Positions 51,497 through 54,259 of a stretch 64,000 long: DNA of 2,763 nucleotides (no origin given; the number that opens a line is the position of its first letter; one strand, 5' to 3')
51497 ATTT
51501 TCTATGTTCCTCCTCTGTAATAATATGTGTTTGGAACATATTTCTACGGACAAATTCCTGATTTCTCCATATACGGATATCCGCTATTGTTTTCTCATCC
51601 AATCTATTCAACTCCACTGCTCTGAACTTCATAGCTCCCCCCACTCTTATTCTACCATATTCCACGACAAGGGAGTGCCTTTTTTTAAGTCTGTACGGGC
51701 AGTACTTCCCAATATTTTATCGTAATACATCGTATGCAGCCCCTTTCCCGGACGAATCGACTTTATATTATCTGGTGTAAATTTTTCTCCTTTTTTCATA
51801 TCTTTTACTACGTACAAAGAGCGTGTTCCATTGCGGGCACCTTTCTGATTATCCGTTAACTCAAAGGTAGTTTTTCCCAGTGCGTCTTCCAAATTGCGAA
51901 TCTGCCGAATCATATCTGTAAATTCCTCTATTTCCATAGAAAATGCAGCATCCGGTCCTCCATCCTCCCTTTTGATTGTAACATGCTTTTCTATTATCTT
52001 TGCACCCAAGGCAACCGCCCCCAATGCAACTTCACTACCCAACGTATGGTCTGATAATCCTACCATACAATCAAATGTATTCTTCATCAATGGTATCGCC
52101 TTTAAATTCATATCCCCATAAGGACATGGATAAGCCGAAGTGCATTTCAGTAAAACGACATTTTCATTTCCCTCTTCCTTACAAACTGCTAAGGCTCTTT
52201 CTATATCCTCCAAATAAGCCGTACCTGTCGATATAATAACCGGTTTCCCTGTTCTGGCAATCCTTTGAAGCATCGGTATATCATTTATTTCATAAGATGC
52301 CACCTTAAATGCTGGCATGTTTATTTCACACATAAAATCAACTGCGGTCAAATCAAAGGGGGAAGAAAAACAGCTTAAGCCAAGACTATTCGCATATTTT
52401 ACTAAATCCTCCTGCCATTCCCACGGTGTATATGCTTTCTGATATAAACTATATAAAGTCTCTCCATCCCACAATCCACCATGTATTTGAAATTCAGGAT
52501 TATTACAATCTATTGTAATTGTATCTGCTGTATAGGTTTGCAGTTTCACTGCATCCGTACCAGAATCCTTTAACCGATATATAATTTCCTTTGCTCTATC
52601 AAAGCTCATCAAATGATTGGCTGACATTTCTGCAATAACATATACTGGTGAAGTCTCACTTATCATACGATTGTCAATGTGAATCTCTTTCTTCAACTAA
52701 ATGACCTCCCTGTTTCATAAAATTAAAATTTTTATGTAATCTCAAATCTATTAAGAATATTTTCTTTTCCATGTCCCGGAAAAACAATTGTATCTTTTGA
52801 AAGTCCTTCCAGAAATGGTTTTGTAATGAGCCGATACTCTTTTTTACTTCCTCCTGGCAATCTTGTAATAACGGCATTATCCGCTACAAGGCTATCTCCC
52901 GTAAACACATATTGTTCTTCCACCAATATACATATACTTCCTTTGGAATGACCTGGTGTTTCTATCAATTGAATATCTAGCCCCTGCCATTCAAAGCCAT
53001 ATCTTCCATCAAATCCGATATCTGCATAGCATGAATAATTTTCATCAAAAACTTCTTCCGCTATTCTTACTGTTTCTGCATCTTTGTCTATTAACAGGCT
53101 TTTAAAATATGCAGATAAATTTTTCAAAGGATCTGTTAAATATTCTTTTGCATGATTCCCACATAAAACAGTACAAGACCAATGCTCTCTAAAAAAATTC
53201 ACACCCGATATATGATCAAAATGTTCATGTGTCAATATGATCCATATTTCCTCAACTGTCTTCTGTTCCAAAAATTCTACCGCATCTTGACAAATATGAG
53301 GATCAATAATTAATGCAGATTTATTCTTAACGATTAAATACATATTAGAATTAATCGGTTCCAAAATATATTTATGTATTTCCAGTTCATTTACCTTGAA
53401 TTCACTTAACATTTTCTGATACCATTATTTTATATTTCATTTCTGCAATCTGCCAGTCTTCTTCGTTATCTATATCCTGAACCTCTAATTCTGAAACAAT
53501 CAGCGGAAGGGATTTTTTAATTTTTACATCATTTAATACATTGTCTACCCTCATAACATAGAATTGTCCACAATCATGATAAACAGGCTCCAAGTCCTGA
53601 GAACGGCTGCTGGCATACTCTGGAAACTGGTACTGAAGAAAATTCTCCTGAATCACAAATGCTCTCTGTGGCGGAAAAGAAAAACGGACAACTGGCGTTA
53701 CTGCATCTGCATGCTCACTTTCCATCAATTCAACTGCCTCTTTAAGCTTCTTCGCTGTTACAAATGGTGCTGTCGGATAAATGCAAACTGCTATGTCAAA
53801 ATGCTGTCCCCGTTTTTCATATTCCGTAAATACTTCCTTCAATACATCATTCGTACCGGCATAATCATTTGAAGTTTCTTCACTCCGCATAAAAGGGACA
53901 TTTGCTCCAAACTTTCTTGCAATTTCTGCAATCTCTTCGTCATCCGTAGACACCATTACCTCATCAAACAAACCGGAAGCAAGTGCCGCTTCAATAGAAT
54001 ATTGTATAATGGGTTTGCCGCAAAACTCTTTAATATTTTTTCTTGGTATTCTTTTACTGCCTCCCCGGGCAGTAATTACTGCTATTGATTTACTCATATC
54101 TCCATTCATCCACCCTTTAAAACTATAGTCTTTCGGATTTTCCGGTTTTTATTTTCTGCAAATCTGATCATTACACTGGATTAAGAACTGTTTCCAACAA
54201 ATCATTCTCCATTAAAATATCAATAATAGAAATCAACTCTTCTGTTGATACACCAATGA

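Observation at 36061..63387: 27-kb pseudaminic-acid island interleaved with three acyl-carrier modules and a teichoic-type glycerophosphate module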

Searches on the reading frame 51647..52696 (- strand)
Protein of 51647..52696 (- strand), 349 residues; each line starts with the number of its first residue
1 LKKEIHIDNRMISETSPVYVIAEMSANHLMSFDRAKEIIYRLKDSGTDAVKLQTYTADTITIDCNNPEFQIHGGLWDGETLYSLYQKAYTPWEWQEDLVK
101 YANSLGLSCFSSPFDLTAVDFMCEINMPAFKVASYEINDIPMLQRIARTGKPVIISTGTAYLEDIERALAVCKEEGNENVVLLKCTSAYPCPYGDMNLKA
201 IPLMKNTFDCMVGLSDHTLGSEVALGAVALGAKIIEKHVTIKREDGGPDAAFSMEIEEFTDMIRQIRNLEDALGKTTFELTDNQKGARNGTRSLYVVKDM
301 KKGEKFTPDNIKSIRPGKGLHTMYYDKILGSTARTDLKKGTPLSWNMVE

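Call 5: search_protein_families(library=pfam, proteins=[window:51647-52696:-], max_evalue=0.01)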
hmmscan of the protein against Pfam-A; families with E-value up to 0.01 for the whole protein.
window:51647-52696:- (349 aa): 2 families
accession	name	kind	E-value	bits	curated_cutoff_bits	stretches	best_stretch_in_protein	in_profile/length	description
PF03102.20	NeuB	-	1.7e-88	296.6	22.1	1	42-276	5-239/241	NeuB family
PF08666.17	SAF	-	4.9e-16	59.5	21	1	292-349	2-63/63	SAF domain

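Call 16: search_protein_families(library=ncbifam, proteins=[window:51647-52696:-], max_evalue=0.001)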
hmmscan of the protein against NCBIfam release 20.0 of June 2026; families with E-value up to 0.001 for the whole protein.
window:51647-52696:- (349 aa): 4 families
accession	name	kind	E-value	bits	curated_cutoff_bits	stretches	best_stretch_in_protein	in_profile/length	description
TIGR03586.1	PseI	equivalog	5.4e-141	469.5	340.25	1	18-343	2-327/327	pseudaminic acid synthase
TIGR03569.1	NeuB_NnaB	equivalog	3.4e-89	299.2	399.65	1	18-341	1-327/329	N-acetylneuraminate synthase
NF006421.0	PRK08673.1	subfamily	4.1e-06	26.3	335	1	105-276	157-336/338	3-deoxy-7-phosphoheptulonate synthase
TIGR01361.1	DAHP_synth_Bsub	equivalog_domain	0.00056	19.4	267.75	1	104-267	87-258/260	3-deoxy-7-phosphoheptulonate synthase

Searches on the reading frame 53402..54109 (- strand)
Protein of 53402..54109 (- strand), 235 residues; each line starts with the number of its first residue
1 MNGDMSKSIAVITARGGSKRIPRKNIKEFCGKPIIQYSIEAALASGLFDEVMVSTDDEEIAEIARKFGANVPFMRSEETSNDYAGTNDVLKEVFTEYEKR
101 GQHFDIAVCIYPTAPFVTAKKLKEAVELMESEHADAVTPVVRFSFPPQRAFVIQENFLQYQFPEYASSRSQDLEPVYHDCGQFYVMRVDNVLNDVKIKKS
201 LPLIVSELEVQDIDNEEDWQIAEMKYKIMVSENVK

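Call 6: search_protein_families(library=pfam, proteins=[window:53402-54109:-], max_evalue=0.01)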
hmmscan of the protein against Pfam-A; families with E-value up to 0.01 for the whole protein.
window:53402-54109:- (235 aa): 2 families
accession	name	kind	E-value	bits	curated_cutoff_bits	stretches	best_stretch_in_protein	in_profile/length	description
PF02348.25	CTP_transf_3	-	8.7e-30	104.6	22.6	1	9-139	1-125/217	Cytidylyltransferase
PF12804.13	NTP_transf_3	-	3.2e-06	27.8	27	1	10-142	1-124/160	MobA-like NTP transferase domain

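Call 16: search_protein_families(library=ncbifam, proteins=[window:53402-54109:-], max_evalue=0.001)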
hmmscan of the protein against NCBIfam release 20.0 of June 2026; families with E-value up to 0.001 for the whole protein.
window:53402-54109:- (235 aa): 10 families
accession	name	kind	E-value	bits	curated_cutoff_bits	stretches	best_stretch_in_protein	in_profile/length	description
TIGR03584.1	PseF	equivalog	7e-87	290.7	205.7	1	9-227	1-221/222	pseudaminic acid cytidylyltransferase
NF003950.0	PRK05450.1-3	subfamily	2.2e-18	66.5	234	1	7-143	2-132/248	3-deoxy-manno-octulosonate cytidylyltransferase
NF003952.0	PRK05450.1-5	subfamily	2.9e-17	62.6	193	1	7-143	2-131/250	3-deoxy-manno-octulosonate cytidylyltransferase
NF009905.0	PRK13368.1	subfamily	7.6e-17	61.5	255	1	7-140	2-125/243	3-deoxy-manno-octulosonate cytidylyltransferase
NF003948.0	PRK05450.1-1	equivalog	7.3e-14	51.6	281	1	6-143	4-134/248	3-deoxy-manno-octulosonate cytidylyltransferase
TIGR00466.1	kdsB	equivalog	3e-11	43.2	155.2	1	9-80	4-74/241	3-deoxy-manno-octulosonate cytidylyltransferase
TIGR00453.1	ispD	equivalog_domain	2.4e-05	23.9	181.3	1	10-71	2-66/219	2-C-methyl-D-erythritol 4-phosphate cytidylyltransferase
NF010939.0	PRK14359.1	equivalog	6.8e-05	21.6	592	1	7-126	3-115/430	bifunctional UDP-N-acetylglucosamine diphosphorylase/glucosamine-1-phosphate N-acetyltransferase GlmU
TIGR03310.1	matur_MocA_YgfJ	equivalog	0.00048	20.2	186.45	0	10-141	2-127/188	molybdenum cofactor cytidylyltransferase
NF001183.0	PRK00155.1-3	subfamily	0.0005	19.4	166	1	14-140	13-141/237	D-ribitol-5-phosphate cytidylyltransferase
